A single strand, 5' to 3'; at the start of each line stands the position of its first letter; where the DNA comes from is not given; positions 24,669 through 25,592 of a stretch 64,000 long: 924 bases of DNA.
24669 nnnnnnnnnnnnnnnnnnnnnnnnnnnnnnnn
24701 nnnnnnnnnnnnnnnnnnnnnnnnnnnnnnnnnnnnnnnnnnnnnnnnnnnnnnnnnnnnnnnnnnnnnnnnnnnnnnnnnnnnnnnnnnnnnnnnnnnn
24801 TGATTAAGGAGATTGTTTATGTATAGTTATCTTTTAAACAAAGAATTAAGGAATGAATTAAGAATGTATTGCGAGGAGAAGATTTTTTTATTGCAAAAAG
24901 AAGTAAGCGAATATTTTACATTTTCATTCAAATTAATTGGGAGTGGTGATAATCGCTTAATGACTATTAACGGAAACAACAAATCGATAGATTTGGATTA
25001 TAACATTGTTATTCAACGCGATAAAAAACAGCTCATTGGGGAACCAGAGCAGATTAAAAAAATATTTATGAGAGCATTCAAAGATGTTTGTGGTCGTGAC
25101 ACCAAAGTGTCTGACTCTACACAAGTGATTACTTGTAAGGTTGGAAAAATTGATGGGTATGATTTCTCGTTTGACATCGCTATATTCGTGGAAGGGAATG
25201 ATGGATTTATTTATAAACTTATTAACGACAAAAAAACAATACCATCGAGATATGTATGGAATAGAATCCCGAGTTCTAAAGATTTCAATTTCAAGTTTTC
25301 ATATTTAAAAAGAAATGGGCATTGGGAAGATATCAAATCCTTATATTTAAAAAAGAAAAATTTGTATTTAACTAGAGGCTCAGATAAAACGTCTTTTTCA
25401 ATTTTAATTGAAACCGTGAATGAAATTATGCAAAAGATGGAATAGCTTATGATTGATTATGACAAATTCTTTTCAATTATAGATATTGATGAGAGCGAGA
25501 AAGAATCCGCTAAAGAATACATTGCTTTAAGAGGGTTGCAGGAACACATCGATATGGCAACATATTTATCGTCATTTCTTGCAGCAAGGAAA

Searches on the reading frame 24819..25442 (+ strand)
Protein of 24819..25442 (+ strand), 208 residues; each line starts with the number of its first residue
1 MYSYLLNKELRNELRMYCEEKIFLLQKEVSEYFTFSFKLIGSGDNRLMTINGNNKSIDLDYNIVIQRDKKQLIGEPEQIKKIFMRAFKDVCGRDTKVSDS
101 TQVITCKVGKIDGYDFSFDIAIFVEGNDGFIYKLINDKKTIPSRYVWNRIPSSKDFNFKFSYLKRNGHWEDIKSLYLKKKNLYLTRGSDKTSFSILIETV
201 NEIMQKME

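Call 3: search_protein_families(library=pfam, proteins=[window:24819-25442:+], max_evalue=1)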
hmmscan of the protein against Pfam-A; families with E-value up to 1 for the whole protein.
window:24819-25442:+ (208 aa): 0 families

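Call 4: search_protein_families(library=padloc, proteins=[window:24819-25442:+], max_evalue=1)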
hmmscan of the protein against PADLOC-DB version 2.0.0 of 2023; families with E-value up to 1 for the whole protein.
window:24819-25442:+ (208 aa): 1 family
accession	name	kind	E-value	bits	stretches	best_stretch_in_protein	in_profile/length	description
PDLC01012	Csm2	-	0.00097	17.5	1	164-207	64-108/139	Csm2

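Call 5: search_protein_families(library=ncbifam, proteins=[window:24819-25442:+], max_evalue=1)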
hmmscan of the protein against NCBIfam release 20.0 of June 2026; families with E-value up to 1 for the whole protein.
window:24819-25442:+ (208 aa): 1 family
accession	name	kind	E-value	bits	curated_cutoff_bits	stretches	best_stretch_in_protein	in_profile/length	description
NF005816.0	PRK07682.1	equivalog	0.026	13.1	620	1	22-77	68-123/390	aminotransferase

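Call 6: find_homologous_proteins(query=window:24819-25442:+)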
Query window:24819-25442:+ (208 aa): 38 proteins with E <= 0.001 among 142 candidates.
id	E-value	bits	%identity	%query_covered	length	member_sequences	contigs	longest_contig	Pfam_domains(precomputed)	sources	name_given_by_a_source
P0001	3.2e-128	443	96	100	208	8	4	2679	-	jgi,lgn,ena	jgi:hypothetical protein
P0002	4.3e-127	440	95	100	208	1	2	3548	-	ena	-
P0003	7.8e-127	439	95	100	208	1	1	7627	-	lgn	-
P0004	1.3e-107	376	78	100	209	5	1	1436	-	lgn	-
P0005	2.7e-94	332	73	99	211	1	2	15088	-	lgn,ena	-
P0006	2.4e-90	320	69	99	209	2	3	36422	-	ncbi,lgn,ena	-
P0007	2.6e-89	316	69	99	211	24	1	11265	-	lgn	-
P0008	3.4e-88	313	67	99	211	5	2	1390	-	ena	-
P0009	1.5e-87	310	66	99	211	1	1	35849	-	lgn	-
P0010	2.0e-87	310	67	99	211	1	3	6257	-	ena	-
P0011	2.2e-87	310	67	99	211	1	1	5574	-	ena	-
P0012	2.9e-87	310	67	99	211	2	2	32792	-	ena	-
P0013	5.0e-87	309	65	100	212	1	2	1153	-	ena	-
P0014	8.3e-86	305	66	99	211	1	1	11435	-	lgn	-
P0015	1.0e-84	301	64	100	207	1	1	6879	-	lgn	-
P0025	5.5e-67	243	56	99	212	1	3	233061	-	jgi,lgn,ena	-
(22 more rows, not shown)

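Call 13: find_encoding_contigs(protein=P0025, flank=6000, max_places=3)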
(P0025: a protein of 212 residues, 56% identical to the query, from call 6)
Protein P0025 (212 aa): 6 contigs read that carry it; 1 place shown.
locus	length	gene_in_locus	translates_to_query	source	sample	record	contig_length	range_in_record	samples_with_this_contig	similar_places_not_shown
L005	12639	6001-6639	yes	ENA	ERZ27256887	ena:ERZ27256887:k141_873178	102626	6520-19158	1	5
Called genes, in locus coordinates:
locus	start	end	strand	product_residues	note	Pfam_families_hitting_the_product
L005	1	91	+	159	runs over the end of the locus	PF01909:NTP_transf_2, PF18765:Polbeta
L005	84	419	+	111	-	PF01934:HepT-like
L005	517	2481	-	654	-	-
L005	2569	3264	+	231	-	PF04237:YjbR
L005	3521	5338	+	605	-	-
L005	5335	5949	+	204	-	PF22624:AASDHPPT_N (weak), PF01648:ACPS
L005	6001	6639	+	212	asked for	-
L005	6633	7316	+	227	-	PF07751:Abi_2 (faint)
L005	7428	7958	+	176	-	-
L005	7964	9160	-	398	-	PF03721:UDPG_MGDP_dh_N, PF00984:UDPG_MGDP_dh, PF03720:UDPG_MGDP_dh_C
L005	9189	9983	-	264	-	PF00535:Glycos_transf_2, PF10111:Glyco_tranf_2_2, PF13641:Glyco_tranf_2_3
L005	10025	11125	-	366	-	PF13439:Glyco_transf_4, PF13579:Glyco_trans_4_4 (weak), PF00534:Glycos_transf_1, PF13692:Glyco_trans_1_4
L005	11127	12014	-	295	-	PF14305:ATPgrasp_TupA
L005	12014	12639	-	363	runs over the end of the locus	PF00534:Glycos_transf_1, PF13692:Glyco_trans_1_4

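Call 16: predict_structure(alignment_id=A1)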
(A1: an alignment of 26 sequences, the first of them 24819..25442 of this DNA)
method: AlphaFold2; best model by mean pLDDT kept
length: 208 residues; sequences in the alignment: 26
mean_pLDDT: 90.9   pTM: 0.86
mean pLDDT of the five models: 90.9, 90.3, 90.2, 89.5, 88.7
residues with pLDDT >= 90: 152; 70-90: 49; 50-70: 3; < 50: 4
segments of 3 or more residues with pLDDT < 50: 42-45
pLDDT, mean of each block of 10 residues (from residue 1): 87 92 97 93 61 87 96 96 96 90 93 91 94 94 93 93 92 92 88 92 92
secondary structure, 60 per line:
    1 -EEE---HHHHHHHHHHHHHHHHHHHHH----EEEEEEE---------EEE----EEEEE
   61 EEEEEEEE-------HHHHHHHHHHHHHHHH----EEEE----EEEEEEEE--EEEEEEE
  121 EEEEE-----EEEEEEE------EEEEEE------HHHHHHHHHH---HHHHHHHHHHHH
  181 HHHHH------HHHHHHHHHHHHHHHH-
elements in order: E2-4 H8-28 E33-39 E49-51 E56-68 H76-91 E96-99 E104-111 E114-125 E131-137 E144-149 H156-165 H169-185 H192-207

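Call 17: find_related_loci(query=A1, collection=genome_contigs, flank=8000)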
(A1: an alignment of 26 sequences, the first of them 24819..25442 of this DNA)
Query A1 (208 aa) in genome_contigs; peptide patterns used: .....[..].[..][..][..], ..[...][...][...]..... (x = any residue, [..] = any of these).
81 stretches matched a pattern; 55 encode a relative of the query (tblastn E <= 1e-3); 55 distinct loci.
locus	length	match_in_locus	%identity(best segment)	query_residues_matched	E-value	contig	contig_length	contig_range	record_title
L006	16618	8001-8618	69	1-206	2e-96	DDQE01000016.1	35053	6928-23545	MAG TPA_asm: Bacillales bacterium UBA2450 UBA2450_contig_10969, whole genome shotgun sequence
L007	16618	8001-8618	68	1-206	5e-93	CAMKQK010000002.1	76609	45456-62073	MAG: uncultured Bacillales bacterium isolate SRR12081302_bin.41_metaWRAP_v1.3_MAG genome assembly, contig: ERZ12289775.3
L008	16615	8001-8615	59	1-205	3e-82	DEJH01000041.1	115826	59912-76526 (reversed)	MAG TPA_asm: Bacillales bacterium UBA2753 UBA2753_contig_657, whole genome shotgun sequence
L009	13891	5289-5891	48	1-202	6e-55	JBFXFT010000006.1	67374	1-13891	MAG: Spirochaetales bacterium isolate CA_2019_TPIn_145 NODE_1400_length_67374_cov_10.500141_TPIn, whole genome shotgun s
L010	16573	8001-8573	49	13-202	2e-54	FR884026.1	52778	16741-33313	Firmicutes bacterium CAG:552 genomic scaffold, scf49, whole genome shotgun sequence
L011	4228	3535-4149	47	1-205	3e-54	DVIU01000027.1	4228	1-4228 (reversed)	MAG TPA_asm: Candidatus Scatousia excrementigallinarum isolate 6276 CHK98__C57870_L4228_ERR2241824, whole genome shotgun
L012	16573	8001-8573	49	13-202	2e-54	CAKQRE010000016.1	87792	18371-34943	MAG: uncultured Clostridia bacterium isolate REFINED_METABAT215_TOP10_CONTIGS_1500_ASSEMBLY_K127_MEGAHIT__Hadza_MoBio_ha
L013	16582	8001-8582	48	13-205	3e-53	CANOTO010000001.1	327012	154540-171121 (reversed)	MAG TPA_asm: uncultured Clostridia bacterium isolate SRR15604565_bin.18_metawrap_v1.3_MAG genome assembly, contig: NODE.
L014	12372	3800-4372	49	13-202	4e-53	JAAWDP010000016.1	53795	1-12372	MAG: Clostridia bacterium isolate ABMPRH_118_0 k141_1332776, whole genome shotgun sequence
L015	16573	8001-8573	47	13-202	2e-52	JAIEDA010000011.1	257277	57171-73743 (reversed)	MAG: Clostridia bacterium isolate SC0386_comb_6 SC0386_comb_6_contig_11, whole genome shotgun sequence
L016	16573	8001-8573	47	13-202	8e-52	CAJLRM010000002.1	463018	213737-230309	MAG TPA_asm: uncultured Clostridiales bacterium isolate ERR1600743-bin.83 genome assembly, contig: NODE_3_length_463018_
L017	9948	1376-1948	48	13-202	2e-51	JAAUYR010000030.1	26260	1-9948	MAG: Clostridia bacterium isolate Mgla_MAG_6-bin_37 c_000000143428, whole genome shotgun sequence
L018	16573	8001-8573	47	13-202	2e-51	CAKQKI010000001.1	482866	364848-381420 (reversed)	MAG: uncultured Clostridia bacterium isolate REFINED_METABAT215_TOP10_CONTIGS_1500_ASSEMBLY_K77_MERGED__Hadza_MoBio_hadz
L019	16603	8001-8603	44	2-202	5e-51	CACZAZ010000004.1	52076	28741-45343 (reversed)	MAG: uncultured Ruminococcus sp. isolate RUG12450 genome assembly, contig: RUG12450_asm_4, whole genome shotgun sequence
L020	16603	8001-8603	48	1-202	1e-50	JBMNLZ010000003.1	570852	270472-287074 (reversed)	MAG: Bacilli bacterium isolate SBF912LR0HQ0065 contig_42971, whole genome shotgun sequence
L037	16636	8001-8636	33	1-206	7e-26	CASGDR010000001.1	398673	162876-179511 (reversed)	uncultured bacterium isolate CO.O1.metabat-bins.288 genome assembly, contig: CO.O1.metabat-bins.288.fa_k141_5731185, who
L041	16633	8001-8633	33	1-207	6e-15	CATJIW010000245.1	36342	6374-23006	MAG: uncultured Lachnospiraceae bacterium isolate iMGMC-385_1678881684 genome assembly, contig: MegahitA5_9188, whole ge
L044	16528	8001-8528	34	33-206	3e-14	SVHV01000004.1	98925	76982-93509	MAG: Clostridiales bacterium isolate SIG393 NODE_5229_length_98925_cov_7.613251, whole genome shotgun sequence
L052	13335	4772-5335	31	1-181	9e-11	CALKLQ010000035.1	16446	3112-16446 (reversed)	MAG TPA_asm: uncultured Clostridia bacterium isolate ERR911987_bin.81_CONCOCT_v1.1_MAG genome assembly, contig: ERZ82470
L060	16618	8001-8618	29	12-206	5e-23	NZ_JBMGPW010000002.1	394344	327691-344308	Vescimonas sanitatis strain MH37-1 scaffold2_size394344, whole genome shotgun sequence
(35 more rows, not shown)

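Call 23: search_protein_families(library=pfam, proteins=[L037:8674-9279:+, L052:5666-6250:+, L052:6255-7118:+, L044:8814-9836:+, L044:9853-11802:+, L013:6301-7950:+, L013:8751-9890:+, L013:9887-12094:+, L060:8904-9467:+, L041:9930-10484:+], max_evalue=0.1)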
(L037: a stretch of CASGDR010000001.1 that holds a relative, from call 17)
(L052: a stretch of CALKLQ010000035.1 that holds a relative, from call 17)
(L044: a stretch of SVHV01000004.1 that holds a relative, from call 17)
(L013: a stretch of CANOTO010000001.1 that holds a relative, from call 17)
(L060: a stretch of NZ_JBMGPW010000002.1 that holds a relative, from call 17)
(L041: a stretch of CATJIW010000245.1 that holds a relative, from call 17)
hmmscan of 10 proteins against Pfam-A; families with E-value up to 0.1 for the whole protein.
L037:8674-9279:+ (202 aa): 2 families
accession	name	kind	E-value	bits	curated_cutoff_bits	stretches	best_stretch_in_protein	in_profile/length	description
PF00847.26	AP2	-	0.0063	17.2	33.3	1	150-184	1-38/54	AP2 domain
PF05207.18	Zn_ribbon_CSL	-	0.06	13.5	29.2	0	24-50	13-38/55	CSL zinc finger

L052:5666-6250:+ (195 aa): 1 family
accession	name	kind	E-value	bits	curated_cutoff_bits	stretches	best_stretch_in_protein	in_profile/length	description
PF03167.25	UDG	-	0.05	14.1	24.3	1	57-118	31-96/141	Uracil DNA glycosylase superfamily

L052:6255-7118:+ (288 aa): 1 family
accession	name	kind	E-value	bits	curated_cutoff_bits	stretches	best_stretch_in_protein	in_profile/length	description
PF08843.17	AbiEii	-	1.2e-28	101.1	22.5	1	32-266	2-229/238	Nucleotidyl transferase AbiEii toxin, Type IV TA system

L044:8814-9836:+ (341 aa): 4 families
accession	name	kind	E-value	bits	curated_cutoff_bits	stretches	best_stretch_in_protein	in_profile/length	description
PF00145.23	DNA_methylase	-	8e-89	298.7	22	1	29-337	1-322/324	C-5 cytosine-specific DNA methylase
PF02475.24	TRM5-TYW2_MTfase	-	0.00072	20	28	1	19-86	28-96/164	TRM5/TYW2 methyltransferase domain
PF06325.19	PrmA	-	0.0026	17.7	22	1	19-93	153-231/296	Ribosomal protein L11 methyltransferase (PrmA)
PF03602.21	Cons_hypoth95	-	0.037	14.1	24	1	20-81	39-96/182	Conserved hypothetical protein 95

L044:9853-11802:+ (650 aa): 3 families
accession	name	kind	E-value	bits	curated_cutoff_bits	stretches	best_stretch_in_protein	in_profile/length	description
PF13589.12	HATPase_c_3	-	5.4e-19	69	25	1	26-150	5-131/137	Histidine kinase-, DNA gyrase B-, and HSP90-like ATPase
PF02518.31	HATPase_c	-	2.8e-05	24.9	26.4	1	27-115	9-87/111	Histidine kinase-, DNA gyrase B-, and HSP90-like ATPase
PF07199.16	DUF1411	-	0.086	13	22.3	0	558-618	113-175/194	Protein of unknown function (DUF1411)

L013:6301-7950:+ (550 aa): 7 families
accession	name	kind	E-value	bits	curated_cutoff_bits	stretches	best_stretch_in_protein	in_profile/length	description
PF05958.17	tRNA_U5-meth_tr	-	5.1e-14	52.5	23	1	272-445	175-357/357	tRNA (Uracil-5-)-methyltransferase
PF13847.12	Methyltransf_31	-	0.00049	20.2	27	1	301-361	5-68/145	Methyltransferase domain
PF02475.24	TRM5-TYW2_MTfase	-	0.0015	18.9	28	1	299-355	36-96/164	TRM5/TYW2 methyltransferase domain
PF13649.12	Methyltransf_25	-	0.0037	18.4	27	1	305-356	3-56/97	Methyltransferase domain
PF01938.26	TRAM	-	0.0043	17.3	21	1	22-57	23-61/61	TRAM domain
PF09445.16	Methyltransf_15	-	0.0071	16.4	22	1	301-379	2-81/165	RNA cap guanine-N2 methyltransferase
PF05175.20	MTS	-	0.074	13.1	23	0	298-352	30-87/170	Methyltransferase small domain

L013:8751-9890:+ (380 aa): 2 families
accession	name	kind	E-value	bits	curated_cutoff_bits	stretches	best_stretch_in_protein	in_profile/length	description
PF01555.25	N6_N4_Mtase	-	4.7e-18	66.4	26.7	1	2-225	64-203/221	DNA methylase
PF11774.14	Lsr2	-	0.039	14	29.6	1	305-334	21-50/58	Lsr2 dimerization domain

L013:9887-12094:+ (736 aa): 5 families
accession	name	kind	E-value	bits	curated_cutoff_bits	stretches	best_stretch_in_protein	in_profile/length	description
PF04851.21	ResIII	-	3.1e-15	56.9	22.5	1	7-179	2-162/164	Type III restriction enzyme, res subunit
PF00270.35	DEAD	-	5.8e-06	26.6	26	1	29-180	13-161/167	DEAD/DEAH box helicase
PF25199.1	nSTAND_NTPase5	-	0.00074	19.8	34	1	17-72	28-81/145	Novel STAND NTPase 5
PF00176.29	SNF2-rel_dom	-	0.0072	15.9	24.9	1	29-189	16-173/290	SNF2-related domain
PF06745.19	ATPase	-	0.02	14.7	26.6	0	32-76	21-65/231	KaiC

L060:8904-9467:+ (188 aa): 2 families
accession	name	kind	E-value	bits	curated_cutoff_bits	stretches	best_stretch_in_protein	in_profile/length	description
PF13443.12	HTH_26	-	2e-09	38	22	1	51-111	2-60/63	Cro/C1-type HTH DNA-binding domain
PF01381.28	HTH_3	-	5.4e-06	26.8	23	1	51-107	1-54/55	Helix-turn-helix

L041:9930-10484:+ (185 aa): 11 families
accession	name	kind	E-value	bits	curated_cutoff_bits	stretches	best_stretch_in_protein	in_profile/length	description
PF13238.12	AAA_18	-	8.4e-10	39.6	29.4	1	4-138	2-119/128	AAA domain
PF13207.12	AAA_17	-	1.7e-06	28.8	27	1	7-139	2-131/136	AAA domain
PF02223.23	Thymidylate_kin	-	0.00042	20.5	27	1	5-96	1-94/185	Thymidylate kinase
PF23030.1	SCAF11-like_C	-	0.00051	20.9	27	1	34-84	45-94/95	SCAF11-like, C-terminal domain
PF13521.12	AAA_28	-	0.0019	18.8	27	1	3-94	2-86/164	AAA domain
PF01712.25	dNK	-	0.0029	17.8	27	1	5-95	3-88/203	Deoxynucleoside kinase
PF13671.12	AAA_33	-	0.0066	17.2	27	1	3-133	2-121/143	AAA domain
PF13401.12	AAA_22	-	0.012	16.4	27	1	4-120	9-124/130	AAA domain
PF05716.18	AKAP_110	-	0.012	14.4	25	1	83-161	181-260/690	A-kinase anchor protein 110 kDa (AKAP 110)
PF01583.26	APS_kinase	-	0.027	15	21.1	1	2-36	4-38/152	Adenylylsulphate kinase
PF00910.28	RNA_helicase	-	0.084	13.8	21.5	0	3-78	1-76/105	RNA helicase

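Call 44: search_solved_structures(query=A1, max_evalue=10, show_alignments=2)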
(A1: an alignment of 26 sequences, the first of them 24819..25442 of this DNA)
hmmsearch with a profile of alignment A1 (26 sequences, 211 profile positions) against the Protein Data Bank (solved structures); distinct sequences matched with E-value up to 10: 0.

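Call 51: search_protein_families(library=pfam, alignment_id=A1, max_evalue=1)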
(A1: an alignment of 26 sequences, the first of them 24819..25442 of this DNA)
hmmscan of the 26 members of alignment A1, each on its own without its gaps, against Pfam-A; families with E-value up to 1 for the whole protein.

A. member 1, window:24819-25442:+ (208 aa): 0 families

B. families by the number of members that match (of 26 scanned): 12 families
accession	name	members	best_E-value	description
PF06586.17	TraK_N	3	0.011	TraK N-terminal domain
PF00686.25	CBM_20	2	0.16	Starch binding domain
PF11997.14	DUF3492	1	0.0093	Domain of unknown function (DUF3492)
PF06632.17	XRCC4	1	0.025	XRCC4 N-terminal domain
PF07103.16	DUF1365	1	0.047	Protein of unknown function (DUF1365)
PF05727.16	UPF0228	1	0.055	Uncharacterised protein family (UPF0228)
PF17185.10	NlpE_C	1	0.066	NlpE C-terminal OB domain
PF09972.14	DUF2207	1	0.073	Predicted membrane protein (DUF2207) N-terminal domain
PF21873.2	Thioredoxin_17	1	0.083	Thioredoxin-like domain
PF19152.5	DUF5834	1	0.088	Family of unknown function (DUF5834)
PF14682.11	SPOB_ab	1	0.12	Sporulation initiation phospho-transferase B, C-terminal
PF12998.12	ING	1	0.19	Inhibitor of growth proteins N-terminal histone-binding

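Call 52: search_protein_representatives(alignment_id=A1)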
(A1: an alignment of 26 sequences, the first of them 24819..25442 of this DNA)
Query: 26 sequences, 211 profile positions. Proteins with E-value up to 0.001 (for the whole library): 886; up to 1e-10: 544; up to 1e-30: 87. The best 150 are listed.
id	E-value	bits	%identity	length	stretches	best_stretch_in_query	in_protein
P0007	6.8e-103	359.1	-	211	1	1-210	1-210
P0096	1.1e-66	240.8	-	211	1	1-206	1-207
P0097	4.2e-66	238.9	-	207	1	2-203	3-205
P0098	2.3e-65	236.5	-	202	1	1-207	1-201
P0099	7.5e-65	234.9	-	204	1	2-204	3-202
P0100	4.6e-64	232.3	-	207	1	2-207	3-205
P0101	1.8e-63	230.4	-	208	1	2-207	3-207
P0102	2.2e-62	226.8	-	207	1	2-205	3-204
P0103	6.7e-62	225.2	-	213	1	1-208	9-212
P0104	9.8e-61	221.4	-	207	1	2-208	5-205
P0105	1.8e-57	210.8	-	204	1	2-207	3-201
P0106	2.2e-56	207.2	-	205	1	4-205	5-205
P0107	4.2e-55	203.0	-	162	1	2-160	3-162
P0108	1.5e-54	201.2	-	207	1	1-206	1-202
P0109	9.0e-49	182.3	-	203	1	1-205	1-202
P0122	4.8e-40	153.8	-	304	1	1-206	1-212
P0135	8.8e-38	146.4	-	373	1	1-205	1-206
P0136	1.1e-37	146.1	-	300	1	1-207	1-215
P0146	2.3e-36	141.8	-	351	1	1-206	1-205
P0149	5.0e-35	137.4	-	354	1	1-208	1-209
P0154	3.3e-34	134.7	-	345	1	1-208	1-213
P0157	3.6e-33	131.4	-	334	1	4-208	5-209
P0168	9.3e-32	126.7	-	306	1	2-206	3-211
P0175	2.8e-31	125.2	-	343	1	40-205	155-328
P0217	2.1e-27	112.5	-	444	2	2-208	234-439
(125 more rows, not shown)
